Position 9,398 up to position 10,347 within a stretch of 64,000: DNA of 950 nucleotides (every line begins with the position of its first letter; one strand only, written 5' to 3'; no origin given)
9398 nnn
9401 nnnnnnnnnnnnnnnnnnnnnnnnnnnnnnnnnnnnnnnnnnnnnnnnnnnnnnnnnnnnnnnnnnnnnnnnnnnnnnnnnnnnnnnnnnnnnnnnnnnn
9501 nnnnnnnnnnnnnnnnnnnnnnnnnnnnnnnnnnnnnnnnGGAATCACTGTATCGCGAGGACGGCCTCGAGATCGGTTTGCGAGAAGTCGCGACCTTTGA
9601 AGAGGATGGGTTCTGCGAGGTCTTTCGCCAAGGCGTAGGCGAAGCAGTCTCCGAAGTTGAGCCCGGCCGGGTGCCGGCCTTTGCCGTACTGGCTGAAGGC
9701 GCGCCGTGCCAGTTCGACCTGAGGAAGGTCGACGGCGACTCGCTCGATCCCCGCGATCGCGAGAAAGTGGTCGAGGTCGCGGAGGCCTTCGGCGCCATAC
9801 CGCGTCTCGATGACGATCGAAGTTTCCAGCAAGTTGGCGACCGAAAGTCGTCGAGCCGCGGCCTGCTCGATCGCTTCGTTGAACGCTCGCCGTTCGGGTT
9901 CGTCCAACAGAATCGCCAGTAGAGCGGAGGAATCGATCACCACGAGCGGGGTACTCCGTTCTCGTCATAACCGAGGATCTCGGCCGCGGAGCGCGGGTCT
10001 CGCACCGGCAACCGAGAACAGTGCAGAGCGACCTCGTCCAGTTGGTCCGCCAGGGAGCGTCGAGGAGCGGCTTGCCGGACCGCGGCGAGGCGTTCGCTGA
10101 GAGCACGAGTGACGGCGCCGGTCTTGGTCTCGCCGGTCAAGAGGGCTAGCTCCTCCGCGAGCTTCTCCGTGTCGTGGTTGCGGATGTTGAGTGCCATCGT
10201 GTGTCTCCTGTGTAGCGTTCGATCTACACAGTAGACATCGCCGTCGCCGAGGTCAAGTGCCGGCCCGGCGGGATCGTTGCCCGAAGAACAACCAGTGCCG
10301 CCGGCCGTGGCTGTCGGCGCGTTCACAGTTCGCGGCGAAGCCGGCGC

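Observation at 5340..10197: Tandem paralogous large secreted proteins with a poly-Pro linker and TonB-plug-like C-terminus, coupled between vapBC and moaB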

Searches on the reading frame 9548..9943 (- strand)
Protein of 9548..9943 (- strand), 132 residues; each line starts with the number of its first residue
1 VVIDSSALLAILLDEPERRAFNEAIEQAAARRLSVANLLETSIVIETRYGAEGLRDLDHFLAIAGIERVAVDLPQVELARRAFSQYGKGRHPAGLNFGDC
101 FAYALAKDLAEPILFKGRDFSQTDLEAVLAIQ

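Call 4: search_protein_families(library=pfam, proteins=[window:9548-9943:-], max_evalue=1)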
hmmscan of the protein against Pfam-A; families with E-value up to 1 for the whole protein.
window:9548-9943:- (132 aa): 1 family
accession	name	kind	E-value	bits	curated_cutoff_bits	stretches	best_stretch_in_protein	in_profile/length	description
PF01850.27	PIN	-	2.6e-15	57.5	23.6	1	1-124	1-118/120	PIN domain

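Call 5: search_protein_families(library=ncbifam, proteins=[window:9548-9943:-], max_evalue=1)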
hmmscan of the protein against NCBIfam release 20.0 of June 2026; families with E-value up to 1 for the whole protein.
window:9548-9943:- (132 aa): 0 families

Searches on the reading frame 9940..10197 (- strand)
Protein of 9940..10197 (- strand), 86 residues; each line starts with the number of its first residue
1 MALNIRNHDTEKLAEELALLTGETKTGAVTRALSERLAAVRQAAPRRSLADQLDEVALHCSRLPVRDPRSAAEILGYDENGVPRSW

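Call 4: search_protein_families(library=pfam, proteins=[window:9940-10197:-], max_evalue=1)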
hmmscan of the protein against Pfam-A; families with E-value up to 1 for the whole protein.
window:9940-10197:- (86 aa): 1 family
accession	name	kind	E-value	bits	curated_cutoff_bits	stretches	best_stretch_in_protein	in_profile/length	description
PF07704.17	PSK_trans_fac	-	3.4e-24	86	28.3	1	1-83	1-82/82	Rv0623-like transcription factor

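Call 5: search_protein_families(library=ncbifam, proteins=[window:9940-10197:-], max_evalue=1)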
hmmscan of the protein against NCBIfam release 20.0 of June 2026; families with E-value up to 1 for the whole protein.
window:9940-10197:- (86 aa): 0 families
